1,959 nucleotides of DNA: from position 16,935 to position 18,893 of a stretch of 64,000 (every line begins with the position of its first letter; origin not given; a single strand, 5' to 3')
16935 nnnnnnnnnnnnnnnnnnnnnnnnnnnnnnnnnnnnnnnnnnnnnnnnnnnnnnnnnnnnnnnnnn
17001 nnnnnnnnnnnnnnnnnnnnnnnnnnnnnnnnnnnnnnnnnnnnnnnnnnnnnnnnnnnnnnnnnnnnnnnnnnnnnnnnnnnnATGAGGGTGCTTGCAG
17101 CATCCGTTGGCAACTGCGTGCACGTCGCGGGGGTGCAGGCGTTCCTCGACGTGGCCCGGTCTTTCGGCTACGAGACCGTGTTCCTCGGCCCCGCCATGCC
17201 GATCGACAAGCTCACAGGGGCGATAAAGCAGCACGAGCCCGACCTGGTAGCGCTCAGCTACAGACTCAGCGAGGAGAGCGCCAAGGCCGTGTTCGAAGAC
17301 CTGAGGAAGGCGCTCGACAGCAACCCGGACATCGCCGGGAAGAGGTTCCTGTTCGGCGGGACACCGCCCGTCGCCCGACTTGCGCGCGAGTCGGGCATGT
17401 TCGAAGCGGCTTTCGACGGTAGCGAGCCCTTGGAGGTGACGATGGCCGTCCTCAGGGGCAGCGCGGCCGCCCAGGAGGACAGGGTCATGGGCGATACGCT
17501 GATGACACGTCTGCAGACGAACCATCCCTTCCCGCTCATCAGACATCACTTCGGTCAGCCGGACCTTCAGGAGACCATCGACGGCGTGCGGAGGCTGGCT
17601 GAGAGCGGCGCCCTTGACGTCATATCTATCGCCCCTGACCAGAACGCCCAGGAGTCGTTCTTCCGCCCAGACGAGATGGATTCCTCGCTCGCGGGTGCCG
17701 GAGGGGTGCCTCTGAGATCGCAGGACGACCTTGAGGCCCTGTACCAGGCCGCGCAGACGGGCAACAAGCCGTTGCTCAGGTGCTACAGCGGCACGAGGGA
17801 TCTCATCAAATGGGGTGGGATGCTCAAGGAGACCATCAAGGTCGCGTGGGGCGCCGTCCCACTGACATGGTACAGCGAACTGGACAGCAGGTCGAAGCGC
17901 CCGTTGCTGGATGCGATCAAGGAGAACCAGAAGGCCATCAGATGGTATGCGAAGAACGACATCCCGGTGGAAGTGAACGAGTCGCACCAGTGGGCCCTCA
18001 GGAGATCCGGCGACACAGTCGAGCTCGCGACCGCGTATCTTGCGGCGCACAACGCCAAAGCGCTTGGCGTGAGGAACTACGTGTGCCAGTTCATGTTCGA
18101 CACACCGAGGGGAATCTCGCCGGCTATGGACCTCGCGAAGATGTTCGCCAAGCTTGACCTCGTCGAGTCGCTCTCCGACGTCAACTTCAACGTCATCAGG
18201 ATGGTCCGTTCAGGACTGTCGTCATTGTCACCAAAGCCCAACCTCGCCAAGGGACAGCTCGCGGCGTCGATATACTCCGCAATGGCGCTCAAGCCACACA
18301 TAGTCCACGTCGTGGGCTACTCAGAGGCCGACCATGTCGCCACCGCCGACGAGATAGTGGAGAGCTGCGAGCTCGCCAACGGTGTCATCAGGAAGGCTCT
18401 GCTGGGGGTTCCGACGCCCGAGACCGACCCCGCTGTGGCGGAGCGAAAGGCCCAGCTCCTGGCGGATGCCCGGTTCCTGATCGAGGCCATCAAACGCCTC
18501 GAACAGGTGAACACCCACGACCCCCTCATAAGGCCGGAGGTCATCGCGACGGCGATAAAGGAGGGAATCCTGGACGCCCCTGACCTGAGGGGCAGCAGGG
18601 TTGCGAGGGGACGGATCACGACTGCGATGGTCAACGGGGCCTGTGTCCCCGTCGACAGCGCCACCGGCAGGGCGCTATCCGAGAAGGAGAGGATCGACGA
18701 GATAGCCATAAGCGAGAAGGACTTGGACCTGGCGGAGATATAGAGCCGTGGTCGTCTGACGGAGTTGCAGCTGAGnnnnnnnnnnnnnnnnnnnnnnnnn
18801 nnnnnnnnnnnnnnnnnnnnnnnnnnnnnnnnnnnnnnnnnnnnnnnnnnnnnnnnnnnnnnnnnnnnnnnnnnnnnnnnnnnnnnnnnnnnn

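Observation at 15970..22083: Candidate novel small-molecule (opine-type) biosynthesis/export cluster: opine dehydrogenase + GlmS/E-like fusion + Cys-less AsnB-like + EamA exporter + pseudo-KaiC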

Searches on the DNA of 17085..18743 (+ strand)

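Call 68: search_rna_families(sources=[L003, L006, L007, L010, L012, L013, L016, L018], threshold=gathering)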
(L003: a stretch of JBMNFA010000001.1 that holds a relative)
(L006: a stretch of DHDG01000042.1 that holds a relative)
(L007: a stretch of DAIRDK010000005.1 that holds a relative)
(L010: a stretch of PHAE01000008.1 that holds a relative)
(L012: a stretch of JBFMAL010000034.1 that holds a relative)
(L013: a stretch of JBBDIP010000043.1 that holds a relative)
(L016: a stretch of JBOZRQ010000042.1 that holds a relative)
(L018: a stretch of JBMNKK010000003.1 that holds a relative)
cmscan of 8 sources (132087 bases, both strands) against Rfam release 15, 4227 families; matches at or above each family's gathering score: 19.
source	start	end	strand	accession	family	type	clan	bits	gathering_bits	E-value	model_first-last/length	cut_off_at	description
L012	3663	3888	+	RF00230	T-box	Cis-reg; leader;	-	117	93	6.6e-25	1-219/219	no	T-box leader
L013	5621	5755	+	RF00379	c-di-AMP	Cis-reg; riboswitch;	-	89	38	3.5e-19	1-134/134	no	c-di-AMP riboswitch aptamer (ydaO/yuaA leader)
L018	5517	5649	+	RF00379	c-di-AMP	Cis-reg; riboswitch;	-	88.8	38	4.1e-19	1-134/134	no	c-di-AMP riboswitch aptamer (ydaO/yuaA leader)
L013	11303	11374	+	RF00005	tRNA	Gene; tRNA;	CL00001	75.9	29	1.6e-14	1-71/71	no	tRNA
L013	10933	11005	+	RF00005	tRNA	Gene; tRNA;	CL00001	75.3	29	2.3e-14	1-71/71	no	tRNA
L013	10857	10927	+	RF00005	tRNA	Gene; tRNA;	CL00001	74.4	29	4e-14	1-71/71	no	tRNA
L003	13452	13523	+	RF00005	tRNA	Gene; tRNA;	CL00001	72.6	29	1.2e-13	1-71/71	no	tRNA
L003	13369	13441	+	RF00005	tRNA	Gene; tRNA;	CL00001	72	29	1.8e-13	1-71/71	no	tRNA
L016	6655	6828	+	RF00379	c-di-AMP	Cis-reg; riboswitch;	-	71.9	38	2e-14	1-134/134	no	c-di-AMP riboswitch aptamer (ydaO/yuaA leader)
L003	13197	13269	+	RF00005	tRNA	Gene; tRNA;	CL00001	70.9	29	3.6e-13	1-71/71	no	tRNA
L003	13284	13356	+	RF00005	tRNA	Gene; tRNA;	CL00001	69.3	29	9.7e-13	1-71/71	no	tRNA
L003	12684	12755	+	RF00005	tRNA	Gene; tRNA;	CL00001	68.5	29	1.6e-12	1-71/71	no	tRNA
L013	11031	11104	+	RF00005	tRNA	Gene; tRNA;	CL00001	68.3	29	1.9e-12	1-71/71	no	tRNA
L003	13564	13635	+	RF00005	tRNA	Gene; tRNA;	CL00001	67.4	29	3.3e-12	1-71/71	no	tRNA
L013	11223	11294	+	RF00005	tRNA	Gene; tRNA;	CL00001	66.1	29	7.9e-12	1-71/71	no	tRNA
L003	13744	13817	+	RF00005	tRNA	Gene; tRNA;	CL00001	65.1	29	1.5e-11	1-71/71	no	tRNA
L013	11140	11213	+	RF00005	tRNA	Gene; tRNA;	CL00001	61.2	29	1.8e-10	1-71/71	no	tRNA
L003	13646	13731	+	RF00005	tRNA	Gene; tRNA;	CL00001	57.4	29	1.9e-09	1-71/71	no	tRNA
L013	11409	11491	+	RF00005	tRNA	Gene; tRNA;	CL00001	54.1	29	1.5e-08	1-71/71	no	tRNA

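Call 71: search_rna_families(sources=[L008, L014, L015, L017, L019, L021, L040, L041, L042, L045, L048, L051], threshold=gathering)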
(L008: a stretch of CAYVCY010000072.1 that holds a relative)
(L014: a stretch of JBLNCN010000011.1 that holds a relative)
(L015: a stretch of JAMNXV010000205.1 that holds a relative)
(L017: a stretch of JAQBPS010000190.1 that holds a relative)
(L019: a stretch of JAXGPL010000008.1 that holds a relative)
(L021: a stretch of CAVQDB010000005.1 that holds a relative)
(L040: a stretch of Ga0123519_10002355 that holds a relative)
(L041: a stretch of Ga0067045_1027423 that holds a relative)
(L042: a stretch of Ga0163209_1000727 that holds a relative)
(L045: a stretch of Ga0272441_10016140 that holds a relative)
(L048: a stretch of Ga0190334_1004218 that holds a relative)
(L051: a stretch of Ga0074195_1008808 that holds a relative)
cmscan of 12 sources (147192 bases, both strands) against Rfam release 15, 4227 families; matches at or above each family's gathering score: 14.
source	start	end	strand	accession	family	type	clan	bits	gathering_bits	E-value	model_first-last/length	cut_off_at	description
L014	5625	5763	+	RF00379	c-di-AMP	Cis-reg; riboswitch;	-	93.3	38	2.6e-20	1-134/134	no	c-di-AMP riboswitch aptamer (ydaO/yuaA leader)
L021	6521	6656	+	RF00379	c-di-AMP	Cis-reg; riboswitch;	-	83.4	38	1.4e-17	1-134/134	no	c-di-AMP riboswitch aptamer (ydaO/yuaA leader)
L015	343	506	+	RF00379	c-di-AMP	Cis-reg; riboswitch;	-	81.6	38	4.7e-17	1-134/134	no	c-di-AMP riboswitch aptamer (ydaO/yuaA leader)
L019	6460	6627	+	RF00379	c-di-AMP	Cis-reg; riboswitch;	-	81.4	38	5.3e-17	1-134/134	no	c-di-AMP riboswitch aptamer (ydaO/yuaA leader)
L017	2098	2267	+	RF00379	c-di-AMP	Cis-reg; riboswitch;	-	80.6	38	8.6e-17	1-134/134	no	c-di-AMP riboswitch aptamer (ydaO/yuaA leader)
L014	9828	9898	+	RF00005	tRNA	Gene; tRNA;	CL00001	76.7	29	1e-14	1-71/71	no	tRNA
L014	10321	10392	+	RF00005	tRNA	Gene; tRNA;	CL00001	75.9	29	1.7e-14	1-71/71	no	tRNA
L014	9904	9976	+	RF00005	tRNA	Gene; tRNA;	CL00001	71.8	29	2.3e-13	1-71/71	no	tRNA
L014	10000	10073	+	RF00005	tRNA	Gene; tRNA;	CL00001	69.2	29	1.2e-12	1-71/71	no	tRNA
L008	10400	10471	+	RF00005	tRNA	Gene; tRNA;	CL00001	67.7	29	3.1e-12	1-71/71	no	tRNA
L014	10241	10312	+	RF00005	tRNA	Gene; tRNA;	CL00001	66.1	29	8.4e-12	1-71/71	no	tRNA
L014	10124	10197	+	RF00005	tRNA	Gene; tRNA;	CL00001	61.9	29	1.2e-10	1-71/71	no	tRNA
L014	10478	10561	+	RF00005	tRNA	Gene; tRNA;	CL00001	54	29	1.8e-08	1-71/71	no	tRNA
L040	7487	7557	+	RF01734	Fluoride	Cis-reg; riboswitch;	-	42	34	6.5e-08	1-64/64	no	Fluoride riboswitch aptamer (crcB RNA motif)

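Call 72: search_rna_families(sources=[L043, L046, L047, L049, L050, L053, L054, L055, L060, L062, L070, L071], threshold=gathering)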
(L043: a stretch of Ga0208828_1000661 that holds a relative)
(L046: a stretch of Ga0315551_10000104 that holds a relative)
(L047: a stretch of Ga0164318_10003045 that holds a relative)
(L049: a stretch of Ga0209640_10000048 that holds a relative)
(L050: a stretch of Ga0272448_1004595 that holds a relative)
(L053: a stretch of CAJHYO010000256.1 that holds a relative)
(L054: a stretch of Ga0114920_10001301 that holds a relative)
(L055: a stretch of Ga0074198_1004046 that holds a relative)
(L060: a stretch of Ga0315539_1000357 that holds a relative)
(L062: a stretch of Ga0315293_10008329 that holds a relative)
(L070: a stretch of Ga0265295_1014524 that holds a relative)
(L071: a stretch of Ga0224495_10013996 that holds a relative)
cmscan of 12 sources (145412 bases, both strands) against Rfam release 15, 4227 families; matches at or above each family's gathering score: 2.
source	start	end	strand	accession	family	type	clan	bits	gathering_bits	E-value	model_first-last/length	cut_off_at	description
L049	3581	3653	-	RF00005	tRNA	Gene; tRNA;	CL00001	73.8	29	6.3e-14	1-71/71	no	tRNA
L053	2670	2743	+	RF00005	tRNA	Gene; tRNA;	CL00001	71.6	29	2.7e-13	1-71/71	no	tRNA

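Call 73: search_rna_families(sources=[L063, L064, L065, L067, L072, L073, L075, L076, L080, L082], threshold=gathering)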
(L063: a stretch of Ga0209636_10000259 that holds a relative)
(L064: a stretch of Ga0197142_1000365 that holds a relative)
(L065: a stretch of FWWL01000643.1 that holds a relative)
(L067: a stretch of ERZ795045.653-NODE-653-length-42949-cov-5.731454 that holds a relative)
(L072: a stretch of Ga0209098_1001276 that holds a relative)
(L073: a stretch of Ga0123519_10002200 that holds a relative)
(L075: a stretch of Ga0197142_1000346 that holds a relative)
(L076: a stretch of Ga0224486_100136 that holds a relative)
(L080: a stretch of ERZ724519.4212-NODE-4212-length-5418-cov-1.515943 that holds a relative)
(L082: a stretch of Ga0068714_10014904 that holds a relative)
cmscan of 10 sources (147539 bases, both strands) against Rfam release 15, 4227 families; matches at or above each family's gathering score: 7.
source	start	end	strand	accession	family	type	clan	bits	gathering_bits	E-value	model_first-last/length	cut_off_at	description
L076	6190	6321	+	RF00379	c-di-AMP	Cis-reg; riboswitch;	-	111.4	38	2.4e-25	1-134/134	no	c-di-AMP riboswitch aptamer (ydaO/yuaA leader)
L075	6540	6680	+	RF00379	c-di-AMP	Cis-reg; riboswitch;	-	88.4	38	6e-19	1-134/134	no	c-di-AMP riboswitch aptamer (ydaO/yuaA leader)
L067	6366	6498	+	RF00379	c-di-AMP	Cis-reg; riboswitch;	-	81.6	38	4.7e-17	1-134/134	no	c-di-AMP riboswitch aptamer (ydaO/yuaA leader)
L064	13221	13294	-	RF00005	tRNA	Gene; tRNA;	CL00001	65.9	29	9.8e-12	1-71/71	no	tRNA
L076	16357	16427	-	RF00005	tRNA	Gene; tRNA;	CL00001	61.7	29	1.4e-10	1-71/71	no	tRNA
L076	16277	16349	-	RF00005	tRNA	Gene; tRNA;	CL00001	60.7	29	2.7e-10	1-71/71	no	tRNA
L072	11682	11765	-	RF00005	tRNA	Gene; tRNA;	CL00001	52.8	29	4e-08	1-71/71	no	tRNA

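Call 75: search_rna_families(sources=[L077, L078, L086, L087, L088, L090, L091, L092, L096, L097, L098, L099, L104, L085], threshold=gathering)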
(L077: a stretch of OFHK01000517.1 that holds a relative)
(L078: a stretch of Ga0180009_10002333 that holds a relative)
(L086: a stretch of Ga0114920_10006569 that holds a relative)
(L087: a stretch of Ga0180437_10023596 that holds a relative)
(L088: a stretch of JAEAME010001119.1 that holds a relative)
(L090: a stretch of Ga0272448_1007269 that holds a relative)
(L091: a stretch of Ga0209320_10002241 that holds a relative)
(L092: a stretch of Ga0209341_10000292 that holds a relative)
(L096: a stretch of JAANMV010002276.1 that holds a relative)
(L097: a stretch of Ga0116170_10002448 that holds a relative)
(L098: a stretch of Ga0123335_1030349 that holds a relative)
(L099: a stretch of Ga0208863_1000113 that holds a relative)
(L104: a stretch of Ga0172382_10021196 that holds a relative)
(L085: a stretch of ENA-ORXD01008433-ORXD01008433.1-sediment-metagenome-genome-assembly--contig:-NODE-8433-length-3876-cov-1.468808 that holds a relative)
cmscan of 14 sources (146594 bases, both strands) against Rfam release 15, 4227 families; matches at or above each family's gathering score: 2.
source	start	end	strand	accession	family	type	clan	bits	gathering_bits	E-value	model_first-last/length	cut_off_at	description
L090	6761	6897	+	RF00379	c-di-AMP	Cis-reg; riboswitch;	-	100.9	38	1.9e-22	1-134/134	no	c-di-AMP riboswitch aptamer (ydaO/yuaA leader)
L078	5035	5090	+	RF03057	nhaA-I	Cis-reg; riboswitch;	-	51.7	37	5.9e-07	1-55/55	no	nhaA-I RNA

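Call 76: search_rna_families(sources=[L100, L101, L102, L103, L105, L068, L052, L074, L106, L108], threshold=gathering)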
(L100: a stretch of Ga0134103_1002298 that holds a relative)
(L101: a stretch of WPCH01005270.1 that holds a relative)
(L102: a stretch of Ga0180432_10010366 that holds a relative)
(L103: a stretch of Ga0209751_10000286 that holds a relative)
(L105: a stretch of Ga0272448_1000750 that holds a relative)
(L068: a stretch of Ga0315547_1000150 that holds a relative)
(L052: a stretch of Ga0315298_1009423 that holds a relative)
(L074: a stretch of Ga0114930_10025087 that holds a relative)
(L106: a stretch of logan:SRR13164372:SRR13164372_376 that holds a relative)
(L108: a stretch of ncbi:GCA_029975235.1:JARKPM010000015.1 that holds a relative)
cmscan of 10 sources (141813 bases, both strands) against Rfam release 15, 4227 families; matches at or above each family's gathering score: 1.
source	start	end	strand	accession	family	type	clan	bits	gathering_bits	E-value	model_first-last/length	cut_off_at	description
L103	3482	3554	-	RF00005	tRNA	Gene; tRNA;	CL00001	73.8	29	6.1e-14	1-71/71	no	tRNA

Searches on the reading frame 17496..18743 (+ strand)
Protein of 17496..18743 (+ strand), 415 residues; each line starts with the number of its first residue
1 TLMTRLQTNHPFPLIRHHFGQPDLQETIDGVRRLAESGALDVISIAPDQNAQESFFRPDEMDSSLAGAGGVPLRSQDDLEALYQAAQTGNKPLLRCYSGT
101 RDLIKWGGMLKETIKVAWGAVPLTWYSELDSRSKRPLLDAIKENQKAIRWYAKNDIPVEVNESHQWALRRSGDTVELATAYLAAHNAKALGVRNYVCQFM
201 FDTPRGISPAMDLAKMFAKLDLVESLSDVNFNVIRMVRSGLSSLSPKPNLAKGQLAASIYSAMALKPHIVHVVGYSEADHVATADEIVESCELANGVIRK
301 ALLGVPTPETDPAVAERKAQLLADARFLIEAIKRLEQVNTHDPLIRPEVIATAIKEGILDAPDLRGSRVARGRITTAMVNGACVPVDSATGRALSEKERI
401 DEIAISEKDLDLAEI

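Call 37: search_solved_structures(query=A2, max_evalue=10, show_alignments=3)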
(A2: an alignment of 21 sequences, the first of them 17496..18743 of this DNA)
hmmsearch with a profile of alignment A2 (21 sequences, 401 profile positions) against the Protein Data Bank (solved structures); distinct sequences matched with E-value up to 10: 1.
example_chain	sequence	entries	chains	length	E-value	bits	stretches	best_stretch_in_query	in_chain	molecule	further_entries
1pa4_A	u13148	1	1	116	0.55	12.2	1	257-336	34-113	Probable ribosome-binding factor A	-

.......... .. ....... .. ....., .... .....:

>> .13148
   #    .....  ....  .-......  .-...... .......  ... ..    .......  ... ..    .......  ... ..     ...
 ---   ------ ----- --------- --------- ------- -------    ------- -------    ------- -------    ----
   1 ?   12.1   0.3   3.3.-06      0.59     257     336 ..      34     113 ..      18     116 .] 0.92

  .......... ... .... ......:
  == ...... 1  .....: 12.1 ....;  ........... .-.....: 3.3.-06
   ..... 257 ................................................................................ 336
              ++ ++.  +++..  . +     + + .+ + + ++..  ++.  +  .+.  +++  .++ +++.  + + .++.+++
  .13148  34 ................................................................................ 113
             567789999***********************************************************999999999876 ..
